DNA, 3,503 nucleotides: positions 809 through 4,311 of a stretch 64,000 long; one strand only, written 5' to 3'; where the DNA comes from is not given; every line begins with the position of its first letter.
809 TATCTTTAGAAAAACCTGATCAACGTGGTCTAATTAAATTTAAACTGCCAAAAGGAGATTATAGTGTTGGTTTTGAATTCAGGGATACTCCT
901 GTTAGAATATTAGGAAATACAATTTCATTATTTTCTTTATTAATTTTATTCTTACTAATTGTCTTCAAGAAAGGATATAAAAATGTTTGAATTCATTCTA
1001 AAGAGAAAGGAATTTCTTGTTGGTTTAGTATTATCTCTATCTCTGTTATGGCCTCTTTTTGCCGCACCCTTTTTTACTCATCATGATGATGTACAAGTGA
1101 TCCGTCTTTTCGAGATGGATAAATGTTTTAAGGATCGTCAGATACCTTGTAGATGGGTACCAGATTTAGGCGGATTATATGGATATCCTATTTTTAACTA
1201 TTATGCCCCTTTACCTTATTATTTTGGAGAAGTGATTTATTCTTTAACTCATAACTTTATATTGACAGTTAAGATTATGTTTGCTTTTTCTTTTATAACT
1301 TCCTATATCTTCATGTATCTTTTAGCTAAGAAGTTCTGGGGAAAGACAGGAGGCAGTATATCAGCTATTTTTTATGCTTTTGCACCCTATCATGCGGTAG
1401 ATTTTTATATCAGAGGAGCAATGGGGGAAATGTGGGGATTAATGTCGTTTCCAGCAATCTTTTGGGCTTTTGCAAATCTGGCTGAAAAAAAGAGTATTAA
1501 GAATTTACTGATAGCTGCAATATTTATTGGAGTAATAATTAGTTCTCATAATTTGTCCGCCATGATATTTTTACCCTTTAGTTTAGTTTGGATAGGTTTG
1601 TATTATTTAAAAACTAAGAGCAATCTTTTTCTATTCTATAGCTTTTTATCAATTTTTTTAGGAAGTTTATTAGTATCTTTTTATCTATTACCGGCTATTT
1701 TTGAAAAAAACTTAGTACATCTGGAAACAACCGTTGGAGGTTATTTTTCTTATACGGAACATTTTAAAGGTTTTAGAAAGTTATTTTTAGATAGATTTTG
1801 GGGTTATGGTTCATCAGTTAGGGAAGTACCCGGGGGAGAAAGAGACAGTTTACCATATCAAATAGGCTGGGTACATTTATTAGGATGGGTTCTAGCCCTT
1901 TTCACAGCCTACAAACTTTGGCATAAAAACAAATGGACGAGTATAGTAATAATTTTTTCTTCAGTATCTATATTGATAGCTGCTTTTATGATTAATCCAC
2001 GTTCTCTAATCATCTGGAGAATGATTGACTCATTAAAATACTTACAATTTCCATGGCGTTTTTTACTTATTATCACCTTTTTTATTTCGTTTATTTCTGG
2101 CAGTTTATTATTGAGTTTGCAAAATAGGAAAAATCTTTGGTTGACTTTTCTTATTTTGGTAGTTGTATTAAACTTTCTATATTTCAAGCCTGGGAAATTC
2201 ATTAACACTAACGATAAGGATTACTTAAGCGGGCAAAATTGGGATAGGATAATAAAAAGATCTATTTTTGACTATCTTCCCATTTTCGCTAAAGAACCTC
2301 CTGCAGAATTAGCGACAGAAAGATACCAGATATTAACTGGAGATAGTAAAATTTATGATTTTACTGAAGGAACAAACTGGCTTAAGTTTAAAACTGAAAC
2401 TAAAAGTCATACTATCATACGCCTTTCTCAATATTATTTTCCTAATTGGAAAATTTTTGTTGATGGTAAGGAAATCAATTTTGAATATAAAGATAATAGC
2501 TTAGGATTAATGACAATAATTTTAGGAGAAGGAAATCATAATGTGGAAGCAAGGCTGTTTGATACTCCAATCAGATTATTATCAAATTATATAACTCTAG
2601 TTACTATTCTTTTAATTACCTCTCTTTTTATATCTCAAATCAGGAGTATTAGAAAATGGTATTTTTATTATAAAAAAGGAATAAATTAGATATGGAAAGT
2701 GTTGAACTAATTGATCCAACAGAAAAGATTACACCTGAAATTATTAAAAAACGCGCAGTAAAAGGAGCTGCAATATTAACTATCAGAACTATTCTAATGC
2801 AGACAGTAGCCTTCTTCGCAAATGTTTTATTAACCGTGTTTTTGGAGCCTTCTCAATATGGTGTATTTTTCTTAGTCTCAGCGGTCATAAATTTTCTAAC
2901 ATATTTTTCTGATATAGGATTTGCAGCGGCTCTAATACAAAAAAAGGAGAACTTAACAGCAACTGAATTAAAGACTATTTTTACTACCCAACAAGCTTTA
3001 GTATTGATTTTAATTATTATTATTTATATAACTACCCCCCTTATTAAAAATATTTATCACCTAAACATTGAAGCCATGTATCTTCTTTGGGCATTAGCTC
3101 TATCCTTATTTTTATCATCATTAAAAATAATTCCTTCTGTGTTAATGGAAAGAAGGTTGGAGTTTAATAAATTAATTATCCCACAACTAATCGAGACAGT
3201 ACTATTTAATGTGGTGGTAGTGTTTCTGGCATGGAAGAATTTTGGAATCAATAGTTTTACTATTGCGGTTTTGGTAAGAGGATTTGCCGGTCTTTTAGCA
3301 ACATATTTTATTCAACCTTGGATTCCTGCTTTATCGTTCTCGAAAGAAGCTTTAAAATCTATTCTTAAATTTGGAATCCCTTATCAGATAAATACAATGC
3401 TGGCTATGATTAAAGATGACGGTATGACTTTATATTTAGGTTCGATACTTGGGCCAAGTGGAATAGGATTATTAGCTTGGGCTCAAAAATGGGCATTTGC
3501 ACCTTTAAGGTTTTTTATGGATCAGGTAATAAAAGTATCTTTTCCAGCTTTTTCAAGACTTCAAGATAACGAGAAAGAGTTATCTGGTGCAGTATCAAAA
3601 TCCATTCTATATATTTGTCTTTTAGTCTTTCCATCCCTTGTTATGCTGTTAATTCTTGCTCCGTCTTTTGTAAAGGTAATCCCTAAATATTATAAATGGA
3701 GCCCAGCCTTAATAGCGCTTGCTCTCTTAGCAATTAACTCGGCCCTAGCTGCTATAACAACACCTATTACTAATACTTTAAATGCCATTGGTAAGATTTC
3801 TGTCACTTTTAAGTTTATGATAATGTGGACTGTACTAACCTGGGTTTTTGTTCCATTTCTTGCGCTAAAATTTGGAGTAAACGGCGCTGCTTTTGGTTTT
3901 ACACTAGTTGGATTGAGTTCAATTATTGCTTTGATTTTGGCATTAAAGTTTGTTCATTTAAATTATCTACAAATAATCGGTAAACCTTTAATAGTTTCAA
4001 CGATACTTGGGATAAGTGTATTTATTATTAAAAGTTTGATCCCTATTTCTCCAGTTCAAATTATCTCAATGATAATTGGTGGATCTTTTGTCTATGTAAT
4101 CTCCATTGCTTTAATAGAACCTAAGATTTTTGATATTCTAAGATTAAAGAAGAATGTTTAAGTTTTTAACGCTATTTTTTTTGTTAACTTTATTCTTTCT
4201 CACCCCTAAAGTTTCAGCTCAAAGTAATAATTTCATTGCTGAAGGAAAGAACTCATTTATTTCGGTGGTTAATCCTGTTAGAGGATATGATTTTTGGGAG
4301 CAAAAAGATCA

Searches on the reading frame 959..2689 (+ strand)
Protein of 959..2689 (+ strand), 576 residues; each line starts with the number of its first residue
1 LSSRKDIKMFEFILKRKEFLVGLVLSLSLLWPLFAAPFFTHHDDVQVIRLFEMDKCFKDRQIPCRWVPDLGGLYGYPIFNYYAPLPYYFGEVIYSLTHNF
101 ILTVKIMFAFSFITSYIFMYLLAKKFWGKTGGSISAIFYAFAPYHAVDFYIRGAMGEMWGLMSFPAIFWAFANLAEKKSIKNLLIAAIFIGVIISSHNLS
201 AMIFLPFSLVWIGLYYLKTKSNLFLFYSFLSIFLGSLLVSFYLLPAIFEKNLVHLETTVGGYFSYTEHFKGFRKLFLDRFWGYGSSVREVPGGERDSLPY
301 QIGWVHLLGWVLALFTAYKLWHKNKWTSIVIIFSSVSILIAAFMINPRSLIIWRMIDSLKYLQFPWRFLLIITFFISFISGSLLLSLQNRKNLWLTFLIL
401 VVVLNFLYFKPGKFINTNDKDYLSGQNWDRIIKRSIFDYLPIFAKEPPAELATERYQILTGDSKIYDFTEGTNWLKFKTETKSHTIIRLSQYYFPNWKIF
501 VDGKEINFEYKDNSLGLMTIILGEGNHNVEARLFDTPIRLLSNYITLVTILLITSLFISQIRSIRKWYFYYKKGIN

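Call 7: search_protein_families(library=pfam, proteins=[window:959-2689:+], max_evalue=0.01)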
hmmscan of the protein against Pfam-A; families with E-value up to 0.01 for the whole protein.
window:959-2689:+ (576 aa): 2 families
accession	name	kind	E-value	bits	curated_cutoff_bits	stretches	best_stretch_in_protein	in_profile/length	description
PF10131.15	PTPS_related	-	3.2e-06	26.3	26.4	1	79-410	1-308/621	6-pyruvoyl-tetrahydropterin synthase related domain; membrane protein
PF13231.12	PMT_2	-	4.2e-05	24.2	26.1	1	83-214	3-132/160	Dolichyl-phosphate-mannose-protein mannosyltransferase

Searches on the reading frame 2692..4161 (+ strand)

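Call 7: search_protein_families(library=pfam, proteins=[window:2692-4161:+], max_evalue=0.01)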
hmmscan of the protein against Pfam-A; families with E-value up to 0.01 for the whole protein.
window:2692-4161:+ (489 aa): 2 families
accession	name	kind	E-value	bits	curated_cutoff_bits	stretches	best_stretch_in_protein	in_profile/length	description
PF13440.11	Polysacc_synt_3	-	2.1e-51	175.4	23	1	47-330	2-283/293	Polysaccharide biosynthesis protein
PF01943.22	Polysacc_synt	-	3.7e-19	69.7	28.2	1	23-291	2-274/274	Polysaccharide biosynthesis protein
